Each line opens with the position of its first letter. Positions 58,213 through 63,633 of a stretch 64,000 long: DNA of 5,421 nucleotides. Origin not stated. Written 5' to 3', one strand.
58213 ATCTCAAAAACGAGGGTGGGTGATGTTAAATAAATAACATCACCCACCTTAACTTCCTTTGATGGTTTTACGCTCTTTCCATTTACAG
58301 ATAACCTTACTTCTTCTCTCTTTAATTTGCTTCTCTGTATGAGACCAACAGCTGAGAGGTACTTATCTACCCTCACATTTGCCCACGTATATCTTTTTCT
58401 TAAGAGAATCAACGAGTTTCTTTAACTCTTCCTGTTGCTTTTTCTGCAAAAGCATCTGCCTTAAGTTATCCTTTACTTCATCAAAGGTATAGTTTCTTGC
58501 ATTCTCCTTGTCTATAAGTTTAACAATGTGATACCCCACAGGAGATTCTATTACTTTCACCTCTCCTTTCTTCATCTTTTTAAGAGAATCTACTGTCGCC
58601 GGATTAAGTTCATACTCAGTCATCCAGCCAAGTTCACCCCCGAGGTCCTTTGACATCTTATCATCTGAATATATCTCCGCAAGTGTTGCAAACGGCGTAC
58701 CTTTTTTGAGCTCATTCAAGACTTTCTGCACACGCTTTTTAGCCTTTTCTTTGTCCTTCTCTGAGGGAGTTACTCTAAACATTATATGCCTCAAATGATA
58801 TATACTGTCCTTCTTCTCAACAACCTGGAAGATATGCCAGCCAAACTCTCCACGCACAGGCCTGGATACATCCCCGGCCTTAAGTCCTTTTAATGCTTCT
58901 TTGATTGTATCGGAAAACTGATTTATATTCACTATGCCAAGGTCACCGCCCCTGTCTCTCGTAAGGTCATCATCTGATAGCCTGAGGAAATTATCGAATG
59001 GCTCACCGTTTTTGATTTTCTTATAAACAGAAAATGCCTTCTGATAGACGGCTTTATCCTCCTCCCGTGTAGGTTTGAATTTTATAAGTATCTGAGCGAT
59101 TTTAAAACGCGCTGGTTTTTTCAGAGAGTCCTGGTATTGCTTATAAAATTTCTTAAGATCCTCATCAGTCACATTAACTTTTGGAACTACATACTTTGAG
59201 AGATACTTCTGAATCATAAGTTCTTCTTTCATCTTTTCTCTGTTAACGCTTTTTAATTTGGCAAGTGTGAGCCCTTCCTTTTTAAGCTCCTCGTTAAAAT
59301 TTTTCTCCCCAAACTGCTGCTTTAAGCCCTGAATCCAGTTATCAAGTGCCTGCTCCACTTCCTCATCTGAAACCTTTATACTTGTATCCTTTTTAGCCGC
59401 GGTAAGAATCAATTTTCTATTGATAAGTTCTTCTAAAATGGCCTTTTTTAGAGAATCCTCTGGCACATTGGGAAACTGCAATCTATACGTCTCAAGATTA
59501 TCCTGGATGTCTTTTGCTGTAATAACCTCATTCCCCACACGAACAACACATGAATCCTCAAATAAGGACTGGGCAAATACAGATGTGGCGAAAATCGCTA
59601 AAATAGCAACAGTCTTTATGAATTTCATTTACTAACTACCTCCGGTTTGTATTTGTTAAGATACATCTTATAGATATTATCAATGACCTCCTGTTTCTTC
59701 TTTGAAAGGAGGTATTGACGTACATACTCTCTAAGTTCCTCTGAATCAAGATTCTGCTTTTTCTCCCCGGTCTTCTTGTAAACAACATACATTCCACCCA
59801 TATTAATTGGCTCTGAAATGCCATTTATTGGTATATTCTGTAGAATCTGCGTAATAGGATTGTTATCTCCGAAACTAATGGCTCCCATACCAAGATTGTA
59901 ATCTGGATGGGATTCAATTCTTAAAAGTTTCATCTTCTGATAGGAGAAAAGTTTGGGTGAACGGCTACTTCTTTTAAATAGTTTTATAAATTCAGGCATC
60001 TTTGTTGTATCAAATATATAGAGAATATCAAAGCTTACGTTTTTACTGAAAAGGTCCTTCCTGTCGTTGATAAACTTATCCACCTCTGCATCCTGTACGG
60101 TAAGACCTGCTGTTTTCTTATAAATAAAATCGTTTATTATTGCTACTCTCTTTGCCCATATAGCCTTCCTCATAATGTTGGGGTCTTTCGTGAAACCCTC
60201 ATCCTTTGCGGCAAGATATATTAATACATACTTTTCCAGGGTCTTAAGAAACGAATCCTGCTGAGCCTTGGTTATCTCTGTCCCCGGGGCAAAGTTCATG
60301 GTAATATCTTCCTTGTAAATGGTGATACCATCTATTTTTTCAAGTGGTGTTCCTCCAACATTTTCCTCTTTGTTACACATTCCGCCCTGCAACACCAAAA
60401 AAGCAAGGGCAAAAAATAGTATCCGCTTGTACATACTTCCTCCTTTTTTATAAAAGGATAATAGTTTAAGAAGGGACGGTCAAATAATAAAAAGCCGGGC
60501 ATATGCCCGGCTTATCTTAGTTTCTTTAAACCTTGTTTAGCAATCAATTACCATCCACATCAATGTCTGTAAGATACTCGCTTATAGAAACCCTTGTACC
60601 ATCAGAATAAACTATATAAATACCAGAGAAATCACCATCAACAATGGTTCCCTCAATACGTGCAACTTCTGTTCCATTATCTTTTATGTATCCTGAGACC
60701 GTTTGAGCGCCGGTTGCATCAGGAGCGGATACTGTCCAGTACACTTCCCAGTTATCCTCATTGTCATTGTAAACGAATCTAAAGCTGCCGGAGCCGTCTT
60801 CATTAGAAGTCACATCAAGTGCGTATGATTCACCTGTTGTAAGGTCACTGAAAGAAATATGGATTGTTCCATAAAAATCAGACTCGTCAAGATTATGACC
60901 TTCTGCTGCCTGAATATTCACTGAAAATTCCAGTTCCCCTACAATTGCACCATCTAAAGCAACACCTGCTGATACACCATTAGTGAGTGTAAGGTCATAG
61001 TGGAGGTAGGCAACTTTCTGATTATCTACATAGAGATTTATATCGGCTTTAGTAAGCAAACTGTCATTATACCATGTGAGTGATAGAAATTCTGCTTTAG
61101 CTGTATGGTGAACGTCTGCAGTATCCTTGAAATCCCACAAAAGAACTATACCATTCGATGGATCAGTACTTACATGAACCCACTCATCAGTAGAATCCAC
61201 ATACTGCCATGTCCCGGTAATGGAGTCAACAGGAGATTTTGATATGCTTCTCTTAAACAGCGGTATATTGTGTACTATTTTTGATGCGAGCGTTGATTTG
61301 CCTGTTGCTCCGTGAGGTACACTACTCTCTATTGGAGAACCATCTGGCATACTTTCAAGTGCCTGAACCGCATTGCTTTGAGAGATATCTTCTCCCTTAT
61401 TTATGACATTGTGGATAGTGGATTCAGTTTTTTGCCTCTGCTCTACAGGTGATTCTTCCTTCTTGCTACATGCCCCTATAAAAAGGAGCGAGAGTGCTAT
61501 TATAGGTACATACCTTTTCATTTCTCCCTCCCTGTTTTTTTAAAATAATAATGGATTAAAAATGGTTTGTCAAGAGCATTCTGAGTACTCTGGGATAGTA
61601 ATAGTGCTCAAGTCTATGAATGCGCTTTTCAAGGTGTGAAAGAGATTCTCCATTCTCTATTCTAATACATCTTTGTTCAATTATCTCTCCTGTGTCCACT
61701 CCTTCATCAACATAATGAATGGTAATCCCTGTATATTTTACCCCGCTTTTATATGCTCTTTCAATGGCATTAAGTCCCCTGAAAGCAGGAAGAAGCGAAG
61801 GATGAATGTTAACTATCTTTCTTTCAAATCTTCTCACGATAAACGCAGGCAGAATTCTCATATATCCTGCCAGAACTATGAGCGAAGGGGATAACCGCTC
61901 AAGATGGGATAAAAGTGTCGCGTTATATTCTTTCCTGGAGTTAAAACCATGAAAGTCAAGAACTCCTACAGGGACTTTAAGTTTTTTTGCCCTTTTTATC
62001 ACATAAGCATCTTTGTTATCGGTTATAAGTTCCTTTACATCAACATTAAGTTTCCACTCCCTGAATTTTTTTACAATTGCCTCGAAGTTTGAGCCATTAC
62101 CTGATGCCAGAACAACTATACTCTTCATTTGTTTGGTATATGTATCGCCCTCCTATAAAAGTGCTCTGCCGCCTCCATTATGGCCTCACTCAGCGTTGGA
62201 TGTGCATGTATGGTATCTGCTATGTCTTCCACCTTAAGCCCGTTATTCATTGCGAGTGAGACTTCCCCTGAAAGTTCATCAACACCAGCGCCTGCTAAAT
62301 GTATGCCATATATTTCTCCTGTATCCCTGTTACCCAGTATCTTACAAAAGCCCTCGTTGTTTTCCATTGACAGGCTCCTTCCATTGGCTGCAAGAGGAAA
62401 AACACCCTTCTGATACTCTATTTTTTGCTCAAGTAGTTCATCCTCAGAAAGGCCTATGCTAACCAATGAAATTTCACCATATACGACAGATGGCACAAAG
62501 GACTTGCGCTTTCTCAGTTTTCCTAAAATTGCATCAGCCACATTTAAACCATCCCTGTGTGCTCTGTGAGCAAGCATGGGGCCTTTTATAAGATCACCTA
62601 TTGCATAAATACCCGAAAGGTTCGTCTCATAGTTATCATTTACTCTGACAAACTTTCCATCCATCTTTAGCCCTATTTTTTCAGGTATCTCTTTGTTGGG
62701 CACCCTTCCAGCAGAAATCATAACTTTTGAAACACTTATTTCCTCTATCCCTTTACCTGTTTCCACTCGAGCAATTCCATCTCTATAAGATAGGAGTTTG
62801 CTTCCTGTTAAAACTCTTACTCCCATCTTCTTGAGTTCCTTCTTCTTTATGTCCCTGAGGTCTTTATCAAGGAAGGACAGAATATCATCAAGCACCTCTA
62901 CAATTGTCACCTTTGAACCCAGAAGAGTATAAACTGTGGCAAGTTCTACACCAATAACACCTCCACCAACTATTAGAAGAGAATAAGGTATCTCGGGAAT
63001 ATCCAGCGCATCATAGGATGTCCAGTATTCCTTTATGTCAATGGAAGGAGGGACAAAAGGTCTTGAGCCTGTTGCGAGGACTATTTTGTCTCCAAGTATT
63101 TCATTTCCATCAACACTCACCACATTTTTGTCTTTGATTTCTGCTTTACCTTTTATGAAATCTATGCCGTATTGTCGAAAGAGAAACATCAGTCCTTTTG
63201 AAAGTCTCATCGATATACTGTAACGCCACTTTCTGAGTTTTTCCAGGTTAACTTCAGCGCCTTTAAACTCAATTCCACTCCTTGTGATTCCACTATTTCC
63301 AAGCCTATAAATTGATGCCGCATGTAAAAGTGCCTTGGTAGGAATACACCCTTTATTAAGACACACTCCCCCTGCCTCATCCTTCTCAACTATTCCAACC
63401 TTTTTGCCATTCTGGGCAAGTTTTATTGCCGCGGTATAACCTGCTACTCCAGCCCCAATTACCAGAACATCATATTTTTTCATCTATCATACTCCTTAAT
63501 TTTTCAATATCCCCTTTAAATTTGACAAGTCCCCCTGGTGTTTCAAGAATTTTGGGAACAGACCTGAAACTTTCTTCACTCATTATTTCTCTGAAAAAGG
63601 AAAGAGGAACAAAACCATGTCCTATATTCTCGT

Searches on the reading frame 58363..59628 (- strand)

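Call 67: search_protein_families(library=pfam, proteins=[window:58363-59628:-], max_evalue=0.00001)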
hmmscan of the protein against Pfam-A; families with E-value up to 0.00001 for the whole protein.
window:58363-59628:- (421 aa): 6 families
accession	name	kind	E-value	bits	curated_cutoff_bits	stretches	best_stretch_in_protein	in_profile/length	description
PF13616.12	Rotamase_3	-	1.7e-48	164.4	22.5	2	273-374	13-115/116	PPIC-type PPIASE domain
PF00639.27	Rotamase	-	2.1e-40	138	21.7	2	281-373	1-97/97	PPIC-type PPIASE domain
PF13145.12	Rotamase_2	-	7.6e-27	95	27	2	153-274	1-110/121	PPIC-type PPIASE domain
PF13624.11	SurA_N_3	-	4.5e-13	49.8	27.2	1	5-140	18-159/162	SurA-like N-terminal domain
PF09312.16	SurA_N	-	4.4e-10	40.2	30.8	1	27-140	4-115/118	SurA N-terminal domain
PF13623.11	SurA_N_2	-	3e-08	34.1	28.5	1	7-114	17-139/145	SurA-like N-terminal domain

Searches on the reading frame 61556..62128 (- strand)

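Call 67: search_protein_families(library=pfam, proteins=[window:61556-62128:-], max_evalue=0.00001)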
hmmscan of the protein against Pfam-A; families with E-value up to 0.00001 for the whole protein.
window:61556-62128:- (190 aa): 1 family
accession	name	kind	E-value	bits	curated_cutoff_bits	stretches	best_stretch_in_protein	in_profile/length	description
PF00551.24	Formyl_trans_N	-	1.4e-56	191.6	26.1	1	3-182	2-181/181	Formyl transferase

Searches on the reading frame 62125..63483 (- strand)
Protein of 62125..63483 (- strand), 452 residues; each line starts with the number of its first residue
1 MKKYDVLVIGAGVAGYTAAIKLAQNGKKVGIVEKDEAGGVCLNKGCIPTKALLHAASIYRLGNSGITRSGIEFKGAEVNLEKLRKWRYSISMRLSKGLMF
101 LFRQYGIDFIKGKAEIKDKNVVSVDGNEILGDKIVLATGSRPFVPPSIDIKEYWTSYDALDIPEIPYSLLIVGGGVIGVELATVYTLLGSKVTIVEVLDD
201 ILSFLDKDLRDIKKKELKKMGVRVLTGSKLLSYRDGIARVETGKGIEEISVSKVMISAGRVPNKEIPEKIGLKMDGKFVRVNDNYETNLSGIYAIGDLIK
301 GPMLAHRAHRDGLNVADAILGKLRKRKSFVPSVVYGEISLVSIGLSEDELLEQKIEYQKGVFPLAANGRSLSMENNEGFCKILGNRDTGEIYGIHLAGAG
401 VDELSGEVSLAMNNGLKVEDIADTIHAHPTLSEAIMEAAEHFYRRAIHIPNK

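Call 67: search_protein_families(library=pfam, proteins=[window:62125-63483:-], max_evalue=0.00001)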
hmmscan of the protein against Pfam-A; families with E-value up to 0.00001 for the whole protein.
window:62125-63483:- (452 aa): 11 families
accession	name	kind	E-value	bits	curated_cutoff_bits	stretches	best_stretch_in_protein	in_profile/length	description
PF07992.20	Pyr_redox_2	-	6.2e-68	229.8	26.1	1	4-312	1-291/291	Pyridine nucleotide-disulphide oxidoreductase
PF02852.28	Pyr_redox_dim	-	3.5e-30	104.9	25.3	1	330-439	1-110/110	Pyridine nucleotide-disulphide oxidoreductase, dimerisation domain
PF00070.33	Pyr_redox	-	2.1e-20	73.5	22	1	169-234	2-67/82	Pyridine nucleotide-disulphide oxidoreductase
PF01266.30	DAO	-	1.7e-11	44.7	27.9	1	5-38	1-35/353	FAD dependent oxidoreductase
PF00890.30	FAD_binding_2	-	3.5e-08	33.5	20.4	1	5-37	1-33/414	FAD binding domain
PF01134.28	GIDA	-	1.1e-07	31.7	22.1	0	5-140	1-150/391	Glucose inhibited division protein A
PF01262.27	AlaDh_PNT_C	-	1.2e-07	31.8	23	0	168-268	30-109/214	Alanine dehydrogenase/PNT, C-terminal domain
PF13450.12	NAD_binding_8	-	2.3e-07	31.4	21.9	0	8-41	1-35/68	NAD(P)-binding Rossmann-like domain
PF13738.12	Pyr_redox_3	-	5.8e-07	29.5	30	0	118-296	112-305/305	Pyridine nucleotide-disulphide oxidoreductase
PF12831.13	FAD_oxidored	-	8.2e-07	29.1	27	1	5-45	1-42/416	FAD dependent oxidoreductase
PF03486.20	HI0933_like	-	9.4e-06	25.7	50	0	5-37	2-34/244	HI0933-like protein Rossmann domain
